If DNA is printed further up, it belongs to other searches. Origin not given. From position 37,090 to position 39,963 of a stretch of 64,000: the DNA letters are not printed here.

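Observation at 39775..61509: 21.7-kb, roughly 21-gene surface-glycan locus between topA-SWIB and uvrB in a Chlamydiota-type genome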

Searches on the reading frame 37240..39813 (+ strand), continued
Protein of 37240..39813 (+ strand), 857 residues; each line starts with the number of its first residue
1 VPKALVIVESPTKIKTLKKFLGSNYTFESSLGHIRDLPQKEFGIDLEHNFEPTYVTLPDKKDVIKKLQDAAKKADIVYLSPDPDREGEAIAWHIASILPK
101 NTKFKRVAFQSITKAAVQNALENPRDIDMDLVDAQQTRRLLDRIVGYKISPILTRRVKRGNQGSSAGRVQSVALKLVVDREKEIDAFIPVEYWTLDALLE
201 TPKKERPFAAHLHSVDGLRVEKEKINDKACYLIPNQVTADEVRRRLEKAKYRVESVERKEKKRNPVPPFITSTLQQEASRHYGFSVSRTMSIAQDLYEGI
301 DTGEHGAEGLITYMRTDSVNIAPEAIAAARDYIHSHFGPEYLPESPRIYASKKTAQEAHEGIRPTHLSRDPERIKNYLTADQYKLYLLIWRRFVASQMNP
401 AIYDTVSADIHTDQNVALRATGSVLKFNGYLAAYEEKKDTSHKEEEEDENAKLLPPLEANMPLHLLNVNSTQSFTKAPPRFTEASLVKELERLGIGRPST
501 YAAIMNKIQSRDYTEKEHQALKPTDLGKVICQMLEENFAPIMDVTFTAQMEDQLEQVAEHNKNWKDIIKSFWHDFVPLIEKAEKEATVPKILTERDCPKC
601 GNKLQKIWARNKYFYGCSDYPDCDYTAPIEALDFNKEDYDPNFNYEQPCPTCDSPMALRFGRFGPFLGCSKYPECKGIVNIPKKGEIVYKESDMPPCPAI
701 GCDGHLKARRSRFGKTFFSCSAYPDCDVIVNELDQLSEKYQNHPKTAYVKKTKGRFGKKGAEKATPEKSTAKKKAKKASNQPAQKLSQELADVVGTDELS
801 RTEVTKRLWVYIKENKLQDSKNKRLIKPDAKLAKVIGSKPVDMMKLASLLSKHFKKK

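Call 91: list_cluster_members(proteins=[P0177, P0152, P0176, P0110, P0133, P0079, P0097, P0001])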
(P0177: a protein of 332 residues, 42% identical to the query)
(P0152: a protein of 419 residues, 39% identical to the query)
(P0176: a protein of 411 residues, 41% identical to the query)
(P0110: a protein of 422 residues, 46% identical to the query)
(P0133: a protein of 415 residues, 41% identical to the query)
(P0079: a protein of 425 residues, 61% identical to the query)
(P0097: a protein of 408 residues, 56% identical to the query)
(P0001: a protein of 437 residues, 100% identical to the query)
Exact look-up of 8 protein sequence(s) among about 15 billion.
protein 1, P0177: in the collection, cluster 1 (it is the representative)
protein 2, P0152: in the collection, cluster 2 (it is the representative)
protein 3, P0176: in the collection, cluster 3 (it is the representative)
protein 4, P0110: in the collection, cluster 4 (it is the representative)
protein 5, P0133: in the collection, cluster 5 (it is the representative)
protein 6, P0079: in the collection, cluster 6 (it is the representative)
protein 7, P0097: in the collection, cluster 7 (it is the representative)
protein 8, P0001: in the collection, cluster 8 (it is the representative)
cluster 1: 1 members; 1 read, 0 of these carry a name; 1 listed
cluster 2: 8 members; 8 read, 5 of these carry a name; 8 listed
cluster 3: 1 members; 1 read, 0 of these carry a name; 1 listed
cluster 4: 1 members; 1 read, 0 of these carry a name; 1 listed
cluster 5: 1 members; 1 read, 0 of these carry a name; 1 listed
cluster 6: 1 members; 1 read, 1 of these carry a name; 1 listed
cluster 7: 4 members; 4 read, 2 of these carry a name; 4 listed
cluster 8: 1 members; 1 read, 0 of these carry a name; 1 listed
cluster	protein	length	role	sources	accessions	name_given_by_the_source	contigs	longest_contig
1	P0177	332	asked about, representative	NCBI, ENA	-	-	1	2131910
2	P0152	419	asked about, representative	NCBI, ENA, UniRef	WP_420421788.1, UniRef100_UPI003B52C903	O-antigen ligase family protein [Simkania sp.] | O-antigen ligase family protein n=1 Tax=Simkania sp. TaxID=34094 RepID=UPI003B52C903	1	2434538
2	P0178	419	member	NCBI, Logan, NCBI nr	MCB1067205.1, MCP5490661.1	MAG: O-antigen ligase family protein [Simkania sp.] | O-antigen ligase family protein [Simkania sp.]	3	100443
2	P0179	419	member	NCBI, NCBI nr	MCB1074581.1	MAG: O-antigen ligase family protein [Simkania sp.] | O-antigen ligase family protein [Simkania sp.]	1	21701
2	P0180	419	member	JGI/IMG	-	O-antigen ligase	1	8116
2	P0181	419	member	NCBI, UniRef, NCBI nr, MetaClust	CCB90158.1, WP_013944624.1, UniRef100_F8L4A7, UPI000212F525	O-antigen ligase family protein [Simkania negevensis] | O-antigen ligase-related domain-containing protein n=1 Tax=Simkania negevensis (strain ... | status=active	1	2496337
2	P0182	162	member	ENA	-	-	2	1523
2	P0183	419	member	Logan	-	-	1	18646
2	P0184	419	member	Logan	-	-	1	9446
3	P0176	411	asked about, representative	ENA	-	-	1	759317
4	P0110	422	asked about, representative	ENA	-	-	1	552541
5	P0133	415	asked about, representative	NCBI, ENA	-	-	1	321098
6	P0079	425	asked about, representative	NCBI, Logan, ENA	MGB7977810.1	MAG: O-antigen ligase family protein [Chlamydiales bacterium]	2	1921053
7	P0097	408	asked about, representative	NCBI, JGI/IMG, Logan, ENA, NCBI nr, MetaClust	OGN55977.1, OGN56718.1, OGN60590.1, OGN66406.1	MAG: hypothetical protein A3D96_03270 [Chlamydiae bacterium RIFCSPHIGHO2_12_FULL_44_59] | MAG: hypothetical protein A2796_00335 [Chlamydiae bacterium RIFCSPHIGHO2_01_FULL_44_39] | \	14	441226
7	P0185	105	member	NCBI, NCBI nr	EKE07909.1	MAG: hypothetical protein ACD_17C00464G0001 [uncultured bacterium]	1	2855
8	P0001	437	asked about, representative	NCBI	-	-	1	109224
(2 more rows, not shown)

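Call 92: find_encoding_contigs(protein=P0181, flank=10000, max_places=1)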
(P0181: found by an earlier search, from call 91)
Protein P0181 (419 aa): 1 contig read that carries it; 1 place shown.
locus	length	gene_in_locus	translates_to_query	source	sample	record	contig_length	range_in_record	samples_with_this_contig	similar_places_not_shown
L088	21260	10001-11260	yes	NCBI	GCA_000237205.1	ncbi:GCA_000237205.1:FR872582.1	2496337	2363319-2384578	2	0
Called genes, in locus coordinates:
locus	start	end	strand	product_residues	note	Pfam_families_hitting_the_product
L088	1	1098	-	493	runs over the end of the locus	PF00535:Glycos_transf_2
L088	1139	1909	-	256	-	-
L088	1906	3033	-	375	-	PF12919:TcdA_TcdB (faint), PF04488:Gly_transf_sug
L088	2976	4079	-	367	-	PF04488:Gly_transf_sug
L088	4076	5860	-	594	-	PF00535:Glycos_transf_2, PF13641:Glyco_tranf_2_3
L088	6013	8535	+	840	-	PF01751:Toprim, PF01131:Topoisom_bac, PF01396:Zn_ribbon_Top1, PF02201:SWIB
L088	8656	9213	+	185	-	-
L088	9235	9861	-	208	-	PF02902:Peptidase_C48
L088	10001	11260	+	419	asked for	PF04932:Wzy_C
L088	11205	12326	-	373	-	PF13439:Glyco_transf_4, PF00534:Glycos_transf_1, PF13692:Glyco_trans_1_4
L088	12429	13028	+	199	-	-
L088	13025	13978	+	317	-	PF00676:E1_dh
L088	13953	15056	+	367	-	PF02779:Transket_pyr, PF02780:Transketolase_C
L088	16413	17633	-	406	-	PF13173:AAA_14, PF13635:DUF4143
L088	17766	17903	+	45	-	-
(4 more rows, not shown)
